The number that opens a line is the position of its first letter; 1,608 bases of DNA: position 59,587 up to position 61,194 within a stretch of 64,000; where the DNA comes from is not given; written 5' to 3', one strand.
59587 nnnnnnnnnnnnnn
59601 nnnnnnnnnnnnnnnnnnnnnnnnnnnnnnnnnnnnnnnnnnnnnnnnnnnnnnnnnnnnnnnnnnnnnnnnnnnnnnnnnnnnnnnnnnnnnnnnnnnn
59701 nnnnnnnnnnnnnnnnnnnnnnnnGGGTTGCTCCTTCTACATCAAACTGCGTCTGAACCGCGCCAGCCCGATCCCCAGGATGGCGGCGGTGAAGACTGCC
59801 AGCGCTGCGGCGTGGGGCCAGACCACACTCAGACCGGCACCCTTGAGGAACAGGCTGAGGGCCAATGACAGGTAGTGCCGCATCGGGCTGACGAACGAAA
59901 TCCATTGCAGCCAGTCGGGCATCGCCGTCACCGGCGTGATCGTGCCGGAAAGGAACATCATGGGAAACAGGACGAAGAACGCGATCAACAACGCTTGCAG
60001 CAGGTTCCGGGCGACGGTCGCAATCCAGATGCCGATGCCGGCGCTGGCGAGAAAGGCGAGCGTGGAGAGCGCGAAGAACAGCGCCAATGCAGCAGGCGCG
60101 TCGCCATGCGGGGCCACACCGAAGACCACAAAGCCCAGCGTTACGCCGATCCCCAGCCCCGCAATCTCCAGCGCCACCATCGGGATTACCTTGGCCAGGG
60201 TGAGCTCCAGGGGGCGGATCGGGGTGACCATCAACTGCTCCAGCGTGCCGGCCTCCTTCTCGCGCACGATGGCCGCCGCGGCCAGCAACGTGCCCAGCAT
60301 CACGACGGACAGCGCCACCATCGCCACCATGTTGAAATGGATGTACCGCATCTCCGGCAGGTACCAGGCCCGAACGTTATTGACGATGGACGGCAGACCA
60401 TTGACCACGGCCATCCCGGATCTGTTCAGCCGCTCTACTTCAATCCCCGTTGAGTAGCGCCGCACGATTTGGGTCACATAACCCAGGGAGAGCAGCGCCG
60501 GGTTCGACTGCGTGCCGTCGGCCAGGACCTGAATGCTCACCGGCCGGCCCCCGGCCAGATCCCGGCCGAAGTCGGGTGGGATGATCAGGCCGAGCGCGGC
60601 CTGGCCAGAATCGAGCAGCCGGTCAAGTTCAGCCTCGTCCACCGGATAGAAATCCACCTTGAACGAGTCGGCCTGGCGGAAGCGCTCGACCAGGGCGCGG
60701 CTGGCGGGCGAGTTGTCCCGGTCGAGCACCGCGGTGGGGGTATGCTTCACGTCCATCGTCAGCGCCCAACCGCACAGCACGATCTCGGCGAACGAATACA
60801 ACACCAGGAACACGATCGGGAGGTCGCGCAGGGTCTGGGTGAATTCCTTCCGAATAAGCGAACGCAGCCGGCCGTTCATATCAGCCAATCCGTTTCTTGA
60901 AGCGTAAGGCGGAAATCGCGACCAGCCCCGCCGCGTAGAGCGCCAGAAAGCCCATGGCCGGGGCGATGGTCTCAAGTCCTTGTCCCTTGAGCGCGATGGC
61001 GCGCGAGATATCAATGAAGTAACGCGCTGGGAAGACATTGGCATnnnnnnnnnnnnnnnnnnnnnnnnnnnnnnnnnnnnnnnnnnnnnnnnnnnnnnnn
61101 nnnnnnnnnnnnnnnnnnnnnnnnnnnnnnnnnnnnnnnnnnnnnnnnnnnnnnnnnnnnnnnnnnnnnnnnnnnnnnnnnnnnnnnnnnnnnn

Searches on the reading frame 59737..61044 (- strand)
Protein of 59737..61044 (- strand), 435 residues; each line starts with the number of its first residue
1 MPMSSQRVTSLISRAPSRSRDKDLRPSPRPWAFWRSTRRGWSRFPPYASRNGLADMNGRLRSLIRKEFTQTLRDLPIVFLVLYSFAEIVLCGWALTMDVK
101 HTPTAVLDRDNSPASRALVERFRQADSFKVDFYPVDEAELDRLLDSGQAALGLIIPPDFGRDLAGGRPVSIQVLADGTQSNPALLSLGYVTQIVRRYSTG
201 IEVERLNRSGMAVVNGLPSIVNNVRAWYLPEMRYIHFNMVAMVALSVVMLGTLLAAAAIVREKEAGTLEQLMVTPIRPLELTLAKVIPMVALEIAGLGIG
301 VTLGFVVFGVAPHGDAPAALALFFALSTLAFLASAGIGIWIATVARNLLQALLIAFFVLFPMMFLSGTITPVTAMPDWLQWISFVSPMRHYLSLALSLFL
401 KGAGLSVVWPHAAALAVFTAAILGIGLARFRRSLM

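Call 21: search_protein_families(library=pfam, proteins=[window:59737-61044:-], max_evalue=0.00001)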
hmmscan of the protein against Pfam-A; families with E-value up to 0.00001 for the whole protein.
window:59737-61044:- (435 aa): 4 families
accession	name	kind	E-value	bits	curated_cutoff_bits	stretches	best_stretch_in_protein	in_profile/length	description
PF12698.13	ABC2_membrane_3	-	4.3e-44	151.5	31.6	1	75-427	10-346/347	ABC-2 family transporter protein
PF01061.29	ABC2_membrane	-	1.7e-27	96.8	26.9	1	235-399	47-210/211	ABC-2 type transporter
PF12679.13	ABC2_membrane_2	-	4.7e-19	69.2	27.2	1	63-432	3-280/283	ABC-2 family transporter protein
PF12730.13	ABC2_membrane_4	-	3.2e-08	34.2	27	1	233-360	45-177/179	ABC-2 family transporter protein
